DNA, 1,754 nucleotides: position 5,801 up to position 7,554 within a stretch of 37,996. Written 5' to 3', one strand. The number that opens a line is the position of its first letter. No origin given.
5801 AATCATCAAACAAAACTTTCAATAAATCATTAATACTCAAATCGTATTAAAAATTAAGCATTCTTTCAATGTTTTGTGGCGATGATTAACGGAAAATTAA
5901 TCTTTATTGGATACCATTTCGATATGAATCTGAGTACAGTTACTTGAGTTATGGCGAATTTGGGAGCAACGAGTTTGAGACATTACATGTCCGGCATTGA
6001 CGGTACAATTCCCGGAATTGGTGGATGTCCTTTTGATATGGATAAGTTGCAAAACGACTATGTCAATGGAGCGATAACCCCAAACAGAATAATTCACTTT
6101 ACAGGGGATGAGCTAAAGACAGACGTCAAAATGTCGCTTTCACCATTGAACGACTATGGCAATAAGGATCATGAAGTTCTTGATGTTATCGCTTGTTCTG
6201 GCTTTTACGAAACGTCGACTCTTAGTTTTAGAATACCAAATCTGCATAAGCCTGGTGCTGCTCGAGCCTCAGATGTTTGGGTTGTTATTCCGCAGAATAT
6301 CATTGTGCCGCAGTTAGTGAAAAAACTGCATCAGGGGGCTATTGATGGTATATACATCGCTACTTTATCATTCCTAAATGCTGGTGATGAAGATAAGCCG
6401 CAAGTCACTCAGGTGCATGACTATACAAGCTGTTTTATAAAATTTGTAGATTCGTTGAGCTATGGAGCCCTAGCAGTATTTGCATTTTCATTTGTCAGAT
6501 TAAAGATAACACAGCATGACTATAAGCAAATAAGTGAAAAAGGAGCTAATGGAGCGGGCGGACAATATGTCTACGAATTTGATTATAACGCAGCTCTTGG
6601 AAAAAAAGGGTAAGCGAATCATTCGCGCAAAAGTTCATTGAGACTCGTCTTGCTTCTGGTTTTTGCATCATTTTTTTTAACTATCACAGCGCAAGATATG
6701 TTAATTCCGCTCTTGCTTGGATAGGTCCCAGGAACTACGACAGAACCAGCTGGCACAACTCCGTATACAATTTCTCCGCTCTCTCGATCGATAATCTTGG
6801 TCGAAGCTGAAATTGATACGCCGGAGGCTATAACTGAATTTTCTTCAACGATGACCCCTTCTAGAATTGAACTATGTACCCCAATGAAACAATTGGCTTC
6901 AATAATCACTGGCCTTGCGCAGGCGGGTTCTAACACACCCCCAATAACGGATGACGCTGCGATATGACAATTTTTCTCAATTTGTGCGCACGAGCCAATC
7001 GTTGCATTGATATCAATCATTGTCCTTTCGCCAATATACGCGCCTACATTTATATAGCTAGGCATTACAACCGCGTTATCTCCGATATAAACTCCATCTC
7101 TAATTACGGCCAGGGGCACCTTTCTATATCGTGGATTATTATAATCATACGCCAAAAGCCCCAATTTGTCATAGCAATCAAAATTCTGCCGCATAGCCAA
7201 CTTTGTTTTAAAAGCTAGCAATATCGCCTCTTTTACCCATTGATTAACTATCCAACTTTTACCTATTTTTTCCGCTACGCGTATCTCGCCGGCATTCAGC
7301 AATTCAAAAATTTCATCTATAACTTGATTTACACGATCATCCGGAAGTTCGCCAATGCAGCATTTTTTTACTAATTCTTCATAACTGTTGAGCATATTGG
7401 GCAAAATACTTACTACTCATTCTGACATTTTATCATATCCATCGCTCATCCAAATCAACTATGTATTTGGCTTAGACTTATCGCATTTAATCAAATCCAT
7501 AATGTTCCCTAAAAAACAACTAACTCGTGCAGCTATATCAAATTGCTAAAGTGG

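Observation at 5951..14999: T6SS core parts dispersed among housekeeping genes: a scattered functional system or a relic?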

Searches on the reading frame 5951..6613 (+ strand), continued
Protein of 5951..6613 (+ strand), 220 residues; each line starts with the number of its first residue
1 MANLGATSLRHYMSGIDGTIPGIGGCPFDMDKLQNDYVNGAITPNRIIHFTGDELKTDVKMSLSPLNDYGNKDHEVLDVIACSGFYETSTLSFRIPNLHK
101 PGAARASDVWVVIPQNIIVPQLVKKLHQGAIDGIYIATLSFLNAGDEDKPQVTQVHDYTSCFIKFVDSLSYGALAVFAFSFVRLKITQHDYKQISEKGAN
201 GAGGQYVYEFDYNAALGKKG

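Call 49: find_encoding_contigs(protein=P0070, flank=10000, max_places=2)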
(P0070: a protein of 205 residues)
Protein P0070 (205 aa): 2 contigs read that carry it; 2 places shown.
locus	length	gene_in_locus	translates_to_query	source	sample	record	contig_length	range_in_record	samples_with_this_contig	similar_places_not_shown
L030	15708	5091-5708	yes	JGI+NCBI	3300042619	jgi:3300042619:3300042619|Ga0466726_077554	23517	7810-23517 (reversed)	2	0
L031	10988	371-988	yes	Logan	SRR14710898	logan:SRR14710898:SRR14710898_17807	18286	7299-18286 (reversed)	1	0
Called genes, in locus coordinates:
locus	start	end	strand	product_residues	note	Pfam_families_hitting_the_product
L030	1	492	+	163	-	PF00701:DHDPS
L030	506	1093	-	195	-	-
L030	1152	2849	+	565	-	PF00144:Beta-lactamase, PF11954:DUF3471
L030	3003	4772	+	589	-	-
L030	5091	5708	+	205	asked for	-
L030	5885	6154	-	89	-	-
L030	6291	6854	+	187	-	PF01594:AI-2E_transport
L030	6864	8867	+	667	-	PF02559:CarD_TRCF_RID, PF00270:DEAD, PF04851:ResIII, PF00271:Helicase_C, PF03461:TRCF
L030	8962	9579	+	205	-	-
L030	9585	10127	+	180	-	PF07661:MORN_2 (faint)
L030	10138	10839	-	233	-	PF20582:UPF0758_N (weak), PF04002:RadC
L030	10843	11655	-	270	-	PF02481:DNA_processg_A, PF17782:WHD_DprA (faint)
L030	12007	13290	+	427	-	PF03237:Terminase_6N, PF17289:Terminase_6C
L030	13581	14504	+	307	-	-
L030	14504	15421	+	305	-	PF03466:LysR_substrate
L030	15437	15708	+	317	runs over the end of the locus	PF01210:NAD_Gly3P_dh_N, PF07479:NAD_Gly3P_dh_C, PF20618:GPD_NAD_C_bact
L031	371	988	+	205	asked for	-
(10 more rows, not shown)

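Call 50: find_encoding_contigs(protein=P0077, flank=10000, max_places=2)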
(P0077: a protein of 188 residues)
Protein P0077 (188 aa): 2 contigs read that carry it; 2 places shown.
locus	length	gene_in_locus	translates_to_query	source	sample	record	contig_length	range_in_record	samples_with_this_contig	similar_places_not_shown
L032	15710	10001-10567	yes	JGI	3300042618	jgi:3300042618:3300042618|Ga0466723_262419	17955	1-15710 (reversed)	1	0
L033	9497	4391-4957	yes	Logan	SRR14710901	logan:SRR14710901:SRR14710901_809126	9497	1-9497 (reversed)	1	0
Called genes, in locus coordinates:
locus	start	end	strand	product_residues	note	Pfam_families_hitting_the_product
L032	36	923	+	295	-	PF01795:Methyltransf_5, PF13649:Methyltransf_25 (faint)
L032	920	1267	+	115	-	-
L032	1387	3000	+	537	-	PF03717:PBP_dimer, PF00905:Transpeptidase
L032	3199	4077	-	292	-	-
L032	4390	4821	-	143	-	-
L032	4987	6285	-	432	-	PF00009:GTP_EFTU (weak), PF01926:MMR_HSR1, PF02421:FeoB_N (weak), PF01926:MMR_HSR1, PF02421:FeoB_N, PF04548:AIG1, PF00009:GTP_EFTU, PF14714:KH_dom-like, +1 more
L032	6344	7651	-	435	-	PF01011:PQQ (faint), PF25293:Beta-prop_EMC1_N (faint), PF07774:EMC1_C (faint), PF13360:PQQ_2, PF25171:Beta-prop_WDR36-Utp21_1st, PF13570:Beta-prop_ACSF4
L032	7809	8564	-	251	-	PF01381:HTH_3, PF13560:HTH_31, PF00072:Response_reg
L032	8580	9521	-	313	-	PF02518:HATPase_c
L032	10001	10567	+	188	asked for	-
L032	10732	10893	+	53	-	-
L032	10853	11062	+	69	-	-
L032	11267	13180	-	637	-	PF00012:HSP70, PF06723:MreB_Mbl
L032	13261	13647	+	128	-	-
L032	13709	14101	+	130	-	-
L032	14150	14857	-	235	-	PF00005:ABC_tran, PF13304:AAA_21 (faint)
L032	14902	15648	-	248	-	PF11019:DUF2608 (faint)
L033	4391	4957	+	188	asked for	-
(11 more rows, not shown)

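Call 51: search_protein_families(library=pfam, proteins=[L030:3003-4772:+, L029:11484-13067:+, L029:10143-11000:-, L026:1660-2982:-, L030:8962-9579:+, L030:9585-10127:+, L032:3199-4077:-, L030:13581-14504:+], max_evalue=1)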
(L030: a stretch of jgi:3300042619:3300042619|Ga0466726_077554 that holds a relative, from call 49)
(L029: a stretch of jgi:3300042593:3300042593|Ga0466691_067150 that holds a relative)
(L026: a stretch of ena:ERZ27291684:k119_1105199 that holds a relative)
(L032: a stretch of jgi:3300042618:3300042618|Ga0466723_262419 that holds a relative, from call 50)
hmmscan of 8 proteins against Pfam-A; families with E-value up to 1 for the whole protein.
L030:3003-4772:+ (589 aa): 1 family
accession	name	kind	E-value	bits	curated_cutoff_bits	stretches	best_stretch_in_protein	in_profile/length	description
PF20307.4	divDNAB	-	0.37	9.8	26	1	111-158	270-314/356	Divergent DnaB-like ATPase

L029:11484-13067:+ (527 aa): 0 families

L029:10143-11000:- (285 aa): 0 families

L026:1660-2982:- (440 aa): 1 family
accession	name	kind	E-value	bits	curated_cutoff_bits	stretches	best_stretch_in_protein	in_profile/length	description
PF14323.11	GxGYxYP_C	-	0.22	11.7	27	0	327-382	85-139/242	GxGYxYP putative glycoside hydrolase C-terminal domain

L030:8962-9579:+ (205 aa): 0 families

L030:9585-10127:+ (180 aa): 4 families
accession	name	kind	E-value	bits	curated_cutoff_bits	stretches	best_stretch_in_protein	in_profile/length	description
PF07661.19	MORN_2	-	1e-14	53.3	29.6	3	52-72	2-22/22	MORN repeat variant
PF02493.26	MORN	-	0.028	14.8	22.5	1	22-40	5-23/23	MORN repeat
PF21821.3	Dit_like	-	0.16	12.5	24.2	1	13-83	39-96/127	Dit-like phage tail protein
PF02736.25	Myosin_N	-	0.21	11.8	27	0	7-27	18-37/45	Myosin N-terminal SH3-like domain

L032:3199-4077:- (292 aa): 1 family
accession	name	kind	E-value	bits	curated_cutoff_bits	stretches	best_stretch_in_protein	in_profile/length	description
PF09681.16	Phage_rep_org_N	-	0.14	12.5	23.3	1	154-198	54-98/121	N-terminal phage replisome organiser (Phage_rep_org_N)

L030:13581-14504:+ (307 aa): 1 family
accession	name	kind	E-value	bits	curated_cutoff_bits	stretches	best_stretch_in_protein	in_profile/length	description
PF25141.1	PGAP1_2nd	-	0.13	12.5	25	1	89-149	16-74/163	GPI inositol-deacylase beta-sandwich domain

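Call 52: list_cluster_members(proteins=[P0050, P0053, P0055, P0061, P0062, P0067, P0068, P0073, P0079, P0080])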
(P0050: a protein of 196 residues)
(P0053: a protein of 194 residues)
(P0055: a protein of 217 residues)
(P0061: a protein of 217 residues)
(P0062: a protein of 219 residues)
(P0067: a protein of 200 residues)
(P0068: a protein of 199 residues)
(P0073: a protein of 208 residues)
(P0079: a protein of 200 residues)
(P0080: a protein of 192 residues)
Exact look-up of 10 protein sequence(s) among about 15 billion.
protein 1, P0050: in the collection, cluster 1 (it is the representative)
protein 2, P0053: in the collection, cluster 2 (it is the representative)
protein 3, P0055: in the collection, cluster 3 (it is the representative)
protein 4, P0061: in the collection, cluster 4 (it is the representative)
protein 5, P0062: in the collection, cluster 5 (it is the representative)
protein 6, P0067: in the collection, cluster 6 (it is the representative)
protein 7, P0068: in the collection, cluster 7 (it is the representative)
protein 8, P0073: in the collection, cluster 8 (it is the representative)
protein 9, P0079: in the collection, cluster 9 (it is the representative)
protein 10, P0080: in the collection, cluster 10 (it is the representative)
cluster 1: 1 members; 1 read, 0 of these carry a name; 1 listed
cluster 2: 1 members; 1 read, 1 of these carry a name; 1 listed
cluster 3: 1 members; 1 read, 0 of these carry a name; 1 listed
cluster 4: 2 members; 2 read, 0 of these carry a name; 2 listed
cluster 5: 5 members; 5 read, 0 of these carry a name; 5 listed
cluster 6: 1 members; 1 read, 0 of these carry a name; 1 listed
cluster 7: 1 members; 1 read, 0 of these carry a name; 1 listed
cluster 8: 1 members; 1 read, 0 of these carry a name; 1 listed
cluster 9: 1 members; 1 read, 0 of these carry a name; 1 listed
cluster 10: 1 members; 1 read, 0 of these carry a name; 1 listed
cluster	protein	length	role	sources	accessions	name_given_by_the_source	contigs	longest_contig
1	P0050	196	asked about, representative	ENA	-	-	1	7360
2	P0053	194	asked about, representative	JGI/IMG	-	hypothetical protein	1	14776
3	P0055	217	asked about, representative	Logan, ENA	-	-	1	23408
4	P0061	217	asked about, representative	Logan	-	-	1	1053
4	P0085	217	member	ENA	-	-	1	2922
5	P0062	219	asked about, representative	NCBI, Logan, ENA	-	-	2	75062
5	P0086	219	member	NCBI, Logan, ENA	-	-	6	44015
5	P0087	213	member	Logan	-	-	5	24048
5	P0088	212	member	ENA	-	-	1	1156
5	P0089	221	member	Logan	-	-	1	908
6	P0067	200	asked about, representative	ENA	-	-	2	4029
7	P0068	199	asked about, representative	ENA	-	-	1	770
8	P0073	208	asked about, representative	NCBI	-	-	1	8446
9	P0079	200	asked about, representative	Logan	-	-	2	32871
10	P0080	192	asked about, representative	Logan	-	-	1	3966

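Call 71: fold_search(model_id=the predicted structure, library=viral)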
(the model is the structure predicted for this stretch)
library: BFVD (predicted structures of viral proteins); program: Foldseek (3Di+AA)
matches with E <= 10: 909; with E <= 0.001: 6
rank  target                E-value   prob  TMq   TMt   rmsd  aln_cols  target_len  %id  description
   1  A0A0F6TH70            2.1e-04  1.00  0.36  0.45  10.0       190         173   13  Putative head proximal tip of tail tube protein [Sinorhizobium phage phiM9]
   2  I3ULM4                3.7e-04  1.00  0.37  0.33  12.1       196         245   11  (no name in the UniProt tables at hand)
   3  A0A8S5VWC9            5.0e-04  1.00  0.35  0.43   9.5       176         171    9  (no name in the UniProt tables at hand)
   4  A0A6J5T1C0            5.0e-04  1.00  0.35  0.37   9.7       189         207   12  Tail tube protein [uncultured Caudovirales phage]
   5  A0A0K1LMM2            5.3e-04  0.97  0.29  0.22  16.3       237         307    8  Tail subunit [Caulobacter phage Sansa]
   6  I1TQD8                9.9e-04  1.00  0.34  0.48   8.4       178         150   10  (no name in the UniProt tables at hand)
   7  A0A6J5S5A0            1.2e-03  1.00  0.35  0.42  10.2       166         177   13  Bacteriophage T4, Gp19, tail tube [uncultured Caudovirales phage]
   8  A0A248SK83            1.7e-03  0.99  0.32  0.33   9.7       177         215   11  (no name in the UniProt tables at hand)
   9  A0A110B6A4            1.8e-03  0.57  0.21  0.26  20.2       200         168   10  (no name in the UniProt tables at hand)
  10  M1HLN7                2.0e-03  0.91  0.29  0.22  15.3       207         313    9  (no name in the UniProt tables at hand)
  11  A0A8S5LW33            2.3e-03  0.87  0.29  0.28  12.7       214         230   10  Structural protein [Siphoviridae sp. ctkzC12]
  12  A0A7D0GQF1            3.5e-03  1.00  0.37  0.35   9.3       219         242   11  (no name in the UniProt tables at hand)
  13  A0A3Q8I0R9            3.5e-03  0.99  0.35  0.44  11.3       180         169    7  (no name in the UniProt tables at hand)
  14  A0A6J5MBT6            3.9e-03  0.98  0.37  0.33  18.0       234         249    8  Bacteriophage T4, Gp19, tail tube [uncultured Caudovirales phage]
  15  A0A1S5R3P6            4.2e-03  0.97  0.32  0.41   9.4       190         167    9  T4-like virus tail tube protein gp19 [Pseudomonas phage pf16]
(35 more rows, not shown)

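Call 74: search_protein_families(library=phrogs, proteins=[window:5951-6613:+], max_evalue=0.1)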
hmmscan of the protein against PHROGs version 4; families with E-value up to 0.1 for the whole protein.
window:5951-6613:+ (220 aa): 0 families

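Call 83: find_encoding_contigs(protein=P0062, flank=10000, max_places=2)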
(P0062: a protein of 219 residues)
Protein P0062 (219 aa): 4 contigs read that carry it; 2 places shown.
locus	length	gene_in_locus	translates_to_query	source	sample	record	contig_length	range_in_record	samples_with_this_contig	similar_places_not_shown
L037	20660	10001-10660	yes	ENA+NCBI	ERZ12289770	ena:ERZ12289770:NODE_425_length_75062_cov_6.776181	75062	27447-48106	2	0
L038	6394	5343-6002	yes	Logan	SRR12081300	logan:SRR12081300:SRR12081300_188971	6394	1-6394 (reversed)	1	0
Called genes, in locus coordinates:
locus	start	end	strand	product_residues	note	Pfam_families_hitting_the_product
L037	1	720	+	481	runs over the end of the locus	PF00578:AhpC-TSA (weak)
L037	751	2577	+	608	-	PF03717:PBP_dimer, PF00905:Transpeptidase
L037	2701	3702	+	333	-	-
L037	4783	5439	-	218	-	PF01728:FtsJ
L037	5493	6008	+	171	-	-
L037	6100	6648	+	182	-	PF01281:Ribosomal_L9_N, PF03948:Ribosomal_L9_C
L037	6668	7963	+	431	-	PF01409:tRNA-synt_2d (faint), PF13393:tRNA-synt_His, PF00587:tRNA-synt_2b, PF03129:HGTP_anticodon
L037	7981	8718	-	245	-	PF13560:HTH_31 (weak), PF01381:HTH_3, PF00072:Response_reg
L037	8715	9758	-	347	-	PF02518:HATPase_c (weak)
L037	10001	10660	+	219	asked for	-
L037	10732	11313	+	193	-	-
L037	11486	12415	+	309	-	PF03255:ACCA, PF01039:Carboxyl_trans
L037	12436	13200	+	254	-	PF14805:THDPS_N_2, PF25084:LbH_EIF2B (faint), PF25087:GMPPB_C (faint), PF00132:Hexapep, PF14602:Hexapep_2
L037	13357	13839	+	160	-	PF03449:GreA_GreB_N, PF01272:GreA_GreB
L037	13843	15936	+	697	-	PF01138:RNase_PH, PF03725:RNase_PH_C (weak), PF03726:PNPase, PF01138:RNase_PH, PF00013:KH_1, PF00575:S1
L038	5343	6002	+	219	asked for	-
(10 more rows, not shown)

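Call 87: search_protein_families(library=ncbifam, alignment_id=A3, max_evalue=1)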
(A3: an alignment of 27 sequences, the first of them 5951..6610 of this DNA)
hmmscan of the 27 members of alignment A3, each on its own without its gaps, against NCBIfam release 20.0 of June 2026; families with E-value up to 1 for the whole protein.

A. member 1, window:5951-6610:+ (220 aa): 0 families

B. families by the number of members that match (of 27 scanned): 8 families
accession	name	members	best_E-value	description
NF045789.1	OmpVVibrio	1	0.029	outer membrane protein OmpV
NF007008.0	PRK09471.1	1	0.057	oligopeptide ABC transporter permease OppB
NF000241.1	MPH_3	1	0.081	Mph(E)/Mph(G) family macrolide 2'-phosphotransferase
NF008346.0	PRK11128.1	1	0.094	3-phenylpropionate MFS transporter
NF004874.0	PRK06231.2-1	1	0.1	F0F1 ATP synthase subunit B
TIGR03769.1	P_ac_wall_RPT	1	0.1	TIGR03769 domain-containing protein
TIGR01120.1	rpiB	1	0.12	ribose 5-phosphate isomerase B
NF047885.1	VanMgalDeMLigM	1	0.15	vanillate/3-O-methylgallate O-demethylase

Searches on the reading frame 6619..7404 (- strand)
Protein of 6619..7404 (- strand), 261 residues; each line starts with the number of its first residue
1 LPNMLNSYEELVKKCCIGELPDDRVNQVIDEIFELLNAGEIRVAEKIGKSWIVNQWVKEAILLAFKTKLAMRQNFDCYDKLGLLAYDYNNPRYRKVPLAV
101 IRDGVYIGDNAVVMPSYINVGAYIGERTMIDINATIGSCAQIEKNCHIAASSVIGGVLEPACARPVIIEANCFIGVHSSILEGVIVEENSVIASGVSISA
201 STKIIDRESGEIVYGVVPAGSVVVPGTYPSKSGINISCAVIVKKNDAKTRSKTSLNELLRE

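Call 4: search_protein_families(library=pfam, proteins=[window:6619-7404:-], max_evalue=0.01)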
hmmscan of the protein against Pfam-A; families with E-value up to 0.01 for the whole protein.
window:6619-7404:- (261 aa): 4 families
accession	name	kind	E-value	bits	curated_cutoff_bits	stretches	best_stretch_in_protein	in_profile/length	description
PF00132.30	Hexapep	-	5.2e-18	64.3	27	2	121-156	1-36/36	Bacterial transferase hexapeptide (six repeats)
PF14805.11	THDPS_N_2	-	5.4e-15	55.7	25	1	23-66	23-66/67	Tetrahydrodipicolinate N-succinyltransferase N-terminal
PF14602.12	Hexapep_2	-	2.2e-13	50.1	27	1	165-200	1-34/34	Hexapeptide repeat of succinyl-transferase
PF25084.1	LbH_EIF2B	-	1.3e-06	28.8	54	1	98-155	38-94/105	EIF2B subunit epsilon LbH domain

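Call 5: search_protein_families(library=ncbifam, proteins=[window:6619-7404:-], max_evalue=0.01)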
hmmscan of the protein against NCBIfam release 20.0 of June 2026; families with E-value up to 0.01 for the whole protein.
window:6619-7404:- (261 aa): 26 families (the best 25 are shown)
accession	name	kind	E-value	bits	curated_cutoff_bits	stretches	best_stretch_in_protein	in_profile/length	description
NF008808.1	PRK11830.1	equivalog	3.7e-89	298.4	204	1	28-260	2-243/243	2,3,4,5-tetrahydropyridine-2,6-dicarboxylate N-succinyltransferase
TIGR00965.1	dapD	equivalog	7.3e-88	294.6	375.4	1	24-260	24-269/271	2,3,4,5-tetrahydropyridine-2,6-dicarboxylate N-succinyltransferase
TIGR03532.1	DapD_Ac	equivalog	2.5e-35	122.2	231.75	1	88-198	82-193/231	2,3,4,5-tetrahydropyridine-2,6-dicarboxylate N-acetyltransferase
NF002060.0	PRK00892.1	subfamily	3.3e-11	42.9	207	2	97-155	124-183/345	UDP-3-O-(3-hydroxymyristoyl)glucosamine N-acyltransferase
TIGR03570.1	NeuD_NnaD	subfamily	4.5e-11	42.7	160.8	1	97-200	92-188/202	NeuD/PglB/VioB family sugar acetyltransferase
TIGR01853.1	lipid_A_lpxD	equivalog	1.5e-10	40.6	242.5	1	97-156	115-175/325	UDP-3-O-(3-hydroxymyristoyl)glucosamine N-acyltransferase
NF003657.0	PRK05289.1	equivalog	2.5e-06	26.8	226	1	97-156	8-68/264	acyl-ACP--UDP-N-acetylglucosamine O-acyltransferase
TIGR01852.1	lipid_A_lpxA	equivalog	2.9e-05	23.4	231.05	1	97-156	3-63/254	acyl-ACP--UDP-N-acetylglucosamine O-acyltransferase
NF050158.1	CarbAnhydGPos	equivalog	3.4e-05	23.6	250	0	166-205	88-127/172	gamma carbonic anhydrase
TIGR01172.1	cysE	equivalog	5.5e-05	23.2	210.65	1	118-196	64-144/162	serine O-acetyltransferase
NF052502.1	man1P_GTase_Rv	exception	0.00012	21.1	440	1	96-151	279-333/352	mannose-1-phosphate guanylyltransferase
NF041874.1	EPS_EpsC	equivalog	0.00023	20.9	150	1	117-194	63-142/168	serine O-acetyltransferase EpsC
NF010934.1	PRK14354.1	equivalog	0.00024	19.7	450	1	97-201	324-426/447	bifunctional UDP-N-acetylglucosamine diphosphorylase/glucosamine-1-phosphate N-acetyltransferase GlmU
NF010937.0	PRK14357.1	equivalog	0.00095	18.1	658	0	141-199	360-417/448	bifunctional UDP-N-acetylglucosamine diphosphorylase/glucosamine-1-phosphate N-acetyltransferase GlmU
NF010935.0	PRK14355.1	equivalog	0.0017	17.1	718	1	101-154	265-318/459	bifunctional UDP-N-acetylglucosamine diphosphorylase/glucosamine-1-phosphate N-acetyltransferase GlmU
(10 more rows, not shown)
